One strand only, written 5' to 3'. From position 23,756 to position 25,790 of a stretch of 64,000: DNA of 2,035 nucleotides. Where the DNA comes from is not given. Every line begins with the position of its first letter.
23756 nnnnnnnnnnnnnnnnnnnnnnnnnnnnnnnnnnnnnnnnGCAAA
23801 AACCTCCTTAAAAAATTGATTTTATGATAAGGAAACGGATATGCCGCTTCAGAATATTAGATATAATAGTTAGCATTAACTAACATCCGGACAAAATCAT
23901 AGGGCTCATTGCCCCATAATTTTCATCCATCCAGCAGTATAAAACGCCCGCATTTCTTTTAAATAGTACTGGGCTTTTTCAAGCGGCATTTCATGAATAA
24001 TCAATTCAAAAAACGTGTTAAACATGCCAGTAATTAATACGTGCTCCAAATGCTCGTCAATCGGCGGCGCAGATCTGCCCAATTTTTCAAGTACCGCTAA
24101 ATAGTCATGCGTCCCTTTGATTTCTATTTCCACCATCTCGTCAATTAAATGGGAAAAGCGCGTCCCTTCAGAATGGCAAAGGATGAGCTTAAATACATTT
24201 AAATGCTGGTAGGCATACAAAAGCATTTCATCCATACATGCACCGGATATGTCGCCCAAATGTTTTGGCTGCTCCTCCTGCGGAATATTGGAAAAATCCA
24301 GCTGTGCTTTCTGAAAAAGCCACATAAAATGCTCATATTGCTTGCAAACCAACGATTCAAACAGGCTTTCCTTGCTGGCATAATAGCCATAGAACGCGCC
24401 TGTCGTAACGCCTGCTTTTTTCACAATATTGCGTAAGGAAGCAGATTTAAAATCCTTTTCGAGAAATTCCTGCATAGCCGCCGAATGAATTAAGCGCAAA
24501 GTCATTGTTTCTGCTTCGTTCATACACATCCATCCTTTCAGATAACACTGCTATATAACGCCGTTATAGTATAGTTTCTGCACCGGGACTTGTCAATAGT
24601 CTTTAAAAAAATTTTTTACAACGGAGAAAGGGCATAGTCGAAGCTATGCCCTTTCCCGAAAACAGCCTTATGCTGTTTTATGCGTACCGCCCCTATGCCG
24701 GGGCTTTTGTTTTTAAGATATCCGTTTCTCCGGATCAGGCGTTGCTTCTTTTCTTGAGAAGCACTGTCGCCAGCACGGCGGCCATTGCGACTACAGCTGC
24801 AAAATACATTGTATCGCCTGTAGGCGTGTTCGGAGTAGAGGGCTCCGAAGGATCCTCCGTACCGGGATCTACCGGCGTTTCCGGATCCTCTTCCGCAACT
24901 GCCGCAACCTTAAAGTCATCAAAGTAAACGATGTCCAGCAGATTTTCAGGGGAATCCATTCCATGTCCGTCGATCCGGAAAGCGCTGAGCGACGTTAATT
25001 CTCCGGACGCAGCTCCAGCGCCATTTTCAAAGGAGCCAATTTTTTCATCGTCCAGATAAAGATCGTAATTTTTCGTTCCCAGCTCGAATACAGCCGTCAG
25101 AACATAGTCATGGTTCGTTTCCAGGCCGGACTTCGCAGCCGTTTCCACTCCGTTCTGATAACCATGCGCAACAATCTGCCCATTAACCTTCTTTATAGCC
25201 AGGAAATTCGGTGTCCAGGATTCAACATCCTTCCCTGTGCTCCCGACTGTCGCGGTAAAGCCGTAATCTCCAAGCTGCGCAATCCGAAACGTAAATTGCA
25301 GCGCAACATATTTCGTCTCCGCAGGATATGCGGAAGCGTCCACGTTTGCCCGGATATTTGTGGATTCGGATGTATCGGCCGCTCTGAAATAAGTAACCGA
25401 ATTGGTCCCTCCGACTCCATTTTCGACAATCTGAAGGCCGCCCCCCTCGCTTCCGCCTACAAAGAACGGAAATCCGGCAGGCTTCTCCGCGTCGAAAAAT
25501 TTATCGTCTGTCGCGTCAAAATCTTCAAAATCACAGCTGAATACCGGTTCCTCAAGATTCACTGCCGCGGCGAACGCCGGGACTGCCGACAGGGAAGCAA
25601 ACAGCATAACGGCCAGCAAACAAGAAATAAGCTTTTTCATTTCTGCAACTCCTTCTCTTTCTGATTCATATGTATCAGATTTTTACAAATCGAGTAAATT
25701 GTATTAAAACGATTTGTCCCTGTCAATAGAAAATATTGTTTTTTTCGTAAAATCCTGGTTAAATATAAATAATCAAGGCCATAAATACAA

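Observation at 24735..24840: Recurrent tripartite C-terminal tail (Pro/Thr/Asp/Glu linker, (T/G)G(D) motif, hydrophobic helix, Lys/Arg cluster) on 6-7 extracytoplasmic proteins. Two tails are nearly identical. Possible uncharacterised C-terminal sorting signal.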

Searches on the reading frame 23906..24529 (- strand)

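Call 66: search_protein_families(library=pfam, proteins=[window:23906-24529:-], max_evalue=0.01)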
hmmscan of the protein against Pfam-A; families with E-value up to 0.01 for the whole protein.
window:23906-24529:- (207 aa): 1 family
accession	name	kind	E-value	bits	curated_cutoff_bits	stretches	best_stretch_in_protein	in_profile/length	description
PF00440.29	TetR_N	-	9.6e-13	48.1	24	1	16-59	3-46/47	Bacterial regulatory proteins, tetR family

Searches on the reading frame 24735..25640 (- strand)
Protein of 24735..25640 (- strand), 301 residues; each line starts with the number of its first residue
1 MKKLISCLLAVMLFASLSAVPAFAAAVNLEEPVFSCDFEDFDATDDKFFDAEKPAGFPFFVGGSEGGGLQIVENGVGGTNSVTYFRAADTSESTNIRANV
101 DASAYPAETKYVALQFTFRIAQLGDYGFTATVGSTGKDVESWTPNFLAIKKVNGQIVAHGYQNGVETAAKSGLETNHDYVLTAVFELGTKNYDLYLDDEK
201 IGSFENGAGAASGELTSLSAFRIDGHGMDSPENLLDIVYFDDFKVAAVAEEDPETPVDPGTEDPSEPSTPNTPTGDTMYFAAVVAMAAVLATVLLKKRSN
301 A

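Call 4: search_protein_families(library=ncbifam, proteins=[window:24735-25640:-], max_evalue=10)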
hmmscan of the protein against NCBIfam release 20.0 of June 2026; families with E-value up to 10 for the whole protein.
window:24735-25640:- (301 aa): 1 family
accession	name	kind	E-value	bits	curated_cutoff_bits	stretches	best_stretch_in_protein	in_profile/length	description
NF033201.1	Vip_LPXTG_Lm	exception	0.72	9.1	600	1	250-277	281-308/414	cell invasion LPXTG protein Vip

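Call 5: search_protein_families(library=pfam, proteins=[window:24735-25640:-], max_evalue=1)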
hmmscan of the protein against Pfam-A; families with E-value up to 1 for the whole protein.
window:24735-25640:- (301 aa): 0 families

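Call 9: find_encoding_contigs(protein=window:24735-25640:-, flank=10000, max_places=6)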
Protein window:24735-25640:- (301 aa): 22 contigs read that carry it; 6 places shown.
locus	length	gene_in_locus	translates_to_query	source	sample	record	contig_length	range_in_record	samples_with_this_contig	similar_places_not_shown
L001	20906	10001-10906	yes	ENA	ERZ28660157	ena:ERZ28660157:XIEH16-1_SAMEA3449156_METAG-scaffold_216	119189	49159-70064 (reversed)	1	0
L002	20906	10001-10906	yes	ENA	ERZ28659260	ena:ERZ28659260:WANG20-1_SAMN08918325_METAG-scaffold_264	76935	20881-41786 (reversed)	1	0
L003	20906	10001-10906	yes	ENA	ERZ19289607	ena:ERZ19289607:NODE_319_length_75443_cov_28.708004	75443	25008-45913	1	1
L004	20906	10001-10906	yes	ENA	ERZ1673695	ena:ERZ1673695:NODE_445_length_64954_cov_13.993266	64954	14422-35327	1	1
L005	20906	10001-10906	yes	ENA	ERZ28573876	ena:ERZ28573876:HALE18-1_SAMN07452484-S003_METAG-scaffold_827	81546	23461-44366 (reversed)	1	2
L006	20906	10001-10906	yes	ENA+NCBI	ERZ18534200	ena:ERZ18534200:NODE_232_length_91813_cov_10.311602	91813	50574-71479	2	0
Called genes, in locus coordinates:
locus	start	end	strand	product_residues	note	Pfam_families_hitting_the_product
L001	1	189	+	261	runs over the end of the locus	PF02754:CCG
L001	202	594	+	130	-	PF13187:Fer4_9, PF13237:Fer4_10, PF13183:Fer4_8, PF12838:Fer4_7 (weak), PF13534:Fer4_17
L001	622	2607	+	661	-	PF07992:Pyr_redox_2, PF12831:FAD_oxidored (weak), PF13450:NAD_binding_8 (weak), PF00037:Fer4 (weak), PF12837:Fer4_6 (weak), PF00037:Fer4 (weak), PF12838:Fer4_7, PF13187:Fer4_9 (weak), +6 more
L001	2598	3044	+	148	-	PF02662:FlpD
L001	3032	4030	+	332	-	PF13187:Fer4_9 (faint), PF13237:Fer4_10 (faint), PF00037:Fer4 (faint), PF13183:Fer4_8, PF13534:Fer4_17 (weak)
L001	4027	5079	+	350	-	PF13187:Fer4_9 (faint), PF13534:Fer4_17 (faint), PF00037:Fer4 (faint), PF12797:Fer4_2 (faint), PF13183:Fer4_8 (faint), PF17179:Fer4_22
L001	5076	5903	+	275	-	PF00970:FAD_binding_6 (weak), PF00175:NAD_binding_1, PF10418:DHODB_Fe-S_bind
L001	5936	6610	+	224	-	PF13510:Fer2_4 (weak), PF13183:Fer4_8 (faint), PF12838:Fer4_7 (weak), PF13187:Fer4_9 (weak)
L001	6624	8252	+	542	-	PF00890:FAD_binding_2, PF01266:DAO (weak), PF03486:HI0933_like (weak), PF07992:Pyr_redox_2 (faint), PF12831:FAD_oxidored (weak)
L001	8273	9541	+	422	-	PF06826:Asp-Al_Ex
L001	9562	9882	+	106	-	PF12973:Cupin_7 (weak), PF00190:Cupin_1 (weak), PF07883:Cupin_2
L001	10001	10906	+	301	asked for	-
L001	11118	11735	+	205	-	PF00440:TetR_N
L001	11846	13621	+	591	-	PF00664:ABC_membrane, PF02463:SMC_N (weak), PF00005:ABC_tran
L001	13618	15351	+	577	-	PF00664:ABC_membrane, PF00005:ABC_tran, PF02463:SMC_N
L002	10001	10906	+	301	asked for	-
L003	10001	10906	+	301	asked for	-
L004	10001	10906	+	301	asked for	-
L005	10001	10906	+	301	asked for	-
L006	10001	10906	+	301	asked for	-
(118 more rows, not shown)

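Call 25: search_protein_representatives(protein=window:24735-25640:-)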
Query: 301 residues. Proteins with E-value up to 0.001 (for the whole library): 19; up to 1e-10: 10; up to 1e-30: 5. The best 19 are listed.
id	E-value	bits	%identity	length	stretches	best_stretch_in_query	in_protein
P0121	2.2e-107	375.3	60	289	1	8-300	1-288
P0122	1.6e-64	234.7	98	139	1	1-113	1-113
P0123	2.4e-55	204.5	99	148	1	1-98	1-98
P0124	1.8e-49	185.3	40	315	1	2-300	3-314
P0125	1.0e-41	159.8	40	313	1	4-298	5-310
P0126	5.8e-30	121.2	39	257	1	57-298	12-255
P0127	3.2e-29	118.8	40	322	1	1-297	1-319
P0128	7.0e-24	101.3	77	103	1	216-286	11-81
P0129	3.4e-14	69.5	36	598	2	3-230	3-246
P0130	4.3e-14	69.2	31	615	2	6-258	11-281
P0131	2.4e-10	56.9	33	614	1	1-229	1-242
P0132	1.8e-09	54.0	26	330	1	2-272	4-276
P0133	2.0e-09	53.9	38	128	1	173-298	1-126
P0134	3.4e-08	49.8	29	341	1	1-252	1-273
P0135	4.3e-07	46.2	39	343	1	6-134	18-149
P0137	8.1e-07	45.3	29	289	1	1-298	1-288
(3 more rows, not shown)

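Call 34: find_encoding_contigs(protein=P0137, flank=10000, max_places=2)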
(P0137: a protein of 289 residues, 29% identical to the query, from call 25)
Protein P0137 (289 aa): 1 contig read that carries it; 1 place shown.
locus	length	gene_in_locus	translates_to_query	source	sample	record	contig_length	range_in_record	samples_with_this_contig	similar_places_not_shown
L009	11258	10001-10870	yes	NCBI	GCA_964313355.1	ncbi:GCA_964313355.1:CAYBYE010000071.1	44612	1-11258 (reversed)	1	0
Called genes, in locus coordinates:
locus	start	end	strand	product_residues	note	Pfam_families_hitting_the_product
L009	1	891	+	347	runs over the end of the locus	PF01168:Ala_racemase_N, PF00842:Ala_racemase_C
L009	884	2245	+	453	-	PF01276:OKR_DC_1, PF01041:DegT_DnrJ_EryC1, PF05889:SepSecS (weak), PF03711:OKR_DC_1_C (weak)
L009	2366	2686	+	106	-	PF06153:CdAMP_rec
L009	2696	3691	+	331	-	PF13177:DNA_pol3_delta2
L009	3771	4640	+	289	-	PF04468:PSP1, PF28472:PSP1_3rd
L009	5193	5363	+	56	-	PF00037:Fer4, PF13237:Fer4_10, PF14697:Fer4_21, PF12838:Fer4_7, PF13187:Fer4_9, PF25160:LdpA_Fe-S-bd (weak), PF12797:Fer4_2 (weak), PF00037:Fer4, +6 more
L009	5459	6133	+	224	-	PF05175:MTS, PF13847:Methyltransf_31 (weak), PF13649:Methyltransf_25 (faint), PF01170:UPF0020 (weak)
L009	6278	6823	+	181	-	PF21805:Imm5_like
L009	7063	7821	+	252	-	PF04055:Radical_SAM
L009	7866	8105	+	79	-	-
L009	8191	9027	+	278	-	PF00590:TP_methylase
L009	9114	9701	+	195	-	PF14300:DMP19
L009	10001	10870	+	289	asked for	-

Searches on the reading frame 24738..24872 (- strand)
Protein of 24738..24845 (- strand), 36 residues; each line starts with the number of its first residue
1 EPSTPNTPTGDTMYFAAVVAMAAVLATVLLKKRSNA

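Call 6: search_protein_families(library=ncbifam, proteins=[window:24738-24845:-], max_evalue=10)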
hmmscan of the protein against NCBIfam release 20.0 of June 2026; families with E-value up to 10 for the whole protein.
seq(36 aa): 3 families
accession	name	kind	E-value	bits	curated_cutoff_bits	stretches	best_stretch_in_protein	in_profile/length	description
TIGR01167.1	LPXTG_anchor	domain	0.034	14.8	15.9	1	5-34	3-32/34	LPXTG cell wall anchor domain-containing protein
TIGR03141.1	cytochro_ccmD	equivalog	0.055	13.6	25.95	1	14-33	14-33/47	heme exporter protein CcmD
TIGR04126.1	PGF_CTERM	domain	4.7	7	24.5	1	15-30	8-23/28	PGF-CTERM sorting domain-containing protein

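Call 7: search_protein_families(library=pfam, proteins=[window:24738-24845:-], max_evalue=10)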
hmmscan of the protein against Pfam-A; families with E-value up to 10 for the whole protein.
seq(36 aa): 1 family
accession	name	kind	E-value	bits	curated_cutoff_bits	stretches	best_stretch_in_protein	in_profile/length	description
PF18204.6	PGF-CTERM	-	0.27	11.7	18.8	1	17-33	6-22/23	PGF-CTERM motif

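Call 18: find_homologous_proteins(query=A2, max_evalue=10)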
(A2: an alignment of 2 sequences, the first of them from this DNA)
Query A2 (2 sequences): 16 candidates shared short words with the query, none scored E <= 10.
